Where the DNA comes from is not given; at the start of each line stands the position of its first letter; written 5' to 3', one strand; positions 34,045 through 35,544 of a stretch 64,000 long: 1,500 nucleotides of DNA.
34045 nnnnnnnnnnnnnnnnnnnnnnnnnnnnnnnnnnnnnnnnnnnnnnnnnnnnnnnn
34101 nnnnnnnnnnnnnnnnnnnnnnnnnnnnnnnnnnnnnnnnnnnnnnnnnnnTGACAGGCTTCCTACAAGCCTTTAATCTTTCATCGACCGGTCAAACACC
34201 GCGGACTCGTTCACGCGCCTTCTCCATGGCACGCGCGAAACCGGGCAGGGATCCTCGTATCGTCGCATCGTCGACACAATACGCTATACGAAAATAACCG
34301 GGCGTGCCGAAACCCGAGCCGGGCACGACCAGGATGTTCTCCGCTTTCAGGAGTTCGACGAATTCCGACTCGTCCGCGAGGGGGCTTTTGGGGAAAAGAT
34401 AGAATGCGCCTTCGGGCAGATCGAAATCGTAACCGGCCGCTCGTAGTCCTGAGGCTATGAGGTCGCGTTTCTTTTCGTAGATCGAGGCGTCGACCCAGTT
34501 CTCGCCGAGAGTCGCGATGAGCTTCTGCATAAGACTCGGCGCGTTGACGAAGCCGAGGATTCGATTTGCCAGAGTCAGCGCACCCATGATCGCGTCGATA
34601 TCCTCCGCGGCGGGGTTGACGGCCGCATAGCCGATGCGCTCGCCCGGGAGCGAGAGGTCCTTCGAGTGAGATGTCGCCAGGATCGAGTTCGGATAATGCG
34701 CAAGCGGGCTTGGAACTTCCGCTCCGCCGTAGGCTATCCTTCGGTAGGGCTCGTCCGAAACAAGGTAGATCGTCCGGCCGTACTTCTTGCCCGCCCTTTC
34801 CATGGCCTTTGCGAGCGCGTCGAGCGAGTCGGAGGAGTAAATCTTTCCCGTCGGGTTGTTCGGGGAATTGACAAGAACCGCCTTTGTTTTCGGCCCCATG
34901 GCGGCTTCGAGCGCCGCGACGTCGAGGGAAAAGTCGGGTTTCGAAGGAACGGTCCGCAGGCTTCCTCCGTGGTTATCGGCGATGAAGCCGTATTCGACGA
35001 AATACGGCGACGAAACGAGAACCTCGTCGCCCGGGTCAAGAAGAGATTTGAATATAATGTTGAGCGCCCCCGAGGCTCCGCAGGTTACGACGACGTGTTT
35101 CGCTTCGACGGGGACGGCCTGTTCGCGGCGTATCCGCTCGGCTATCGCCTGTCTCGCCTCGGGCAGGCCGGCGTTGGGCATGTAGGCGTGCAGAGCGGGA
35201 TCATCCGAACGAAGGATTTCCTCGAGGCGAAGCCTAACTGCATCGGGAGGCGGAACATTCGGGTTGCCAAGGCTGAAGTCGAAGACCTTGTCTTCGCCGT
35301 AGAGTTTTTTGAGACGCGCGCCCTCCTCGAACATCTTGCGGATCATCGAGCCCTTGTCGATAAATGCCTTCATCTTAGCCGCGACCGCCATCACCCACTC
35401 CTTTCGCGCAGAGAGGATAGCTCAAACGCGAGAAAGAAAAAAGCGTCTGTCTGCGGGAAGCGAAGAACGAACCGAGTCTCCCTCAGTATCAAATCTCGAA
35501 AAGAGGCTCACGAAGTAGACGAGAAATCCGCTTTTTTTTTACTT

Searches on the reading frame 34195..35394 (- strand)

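Call 85: search_protein_families(library=pfam, proteins=[window:34195-35394:-], max_evalue=0.00001)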
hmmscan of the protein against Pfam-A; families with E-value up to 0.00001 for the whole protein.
window:34195-35394:- (400 aa): 2 families
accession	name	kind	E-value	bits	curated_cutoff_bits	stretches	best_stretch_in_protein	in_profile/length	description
PF00155.27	Aminotran_1_2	-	1.6e-54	185.9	19.7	1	36-380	2-355/361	Aminotransferase class I and II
PF00266.25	Aminotran_5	-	6.3e-07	29.1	21.5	1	96-197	58-167/371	Aminotransferase class-V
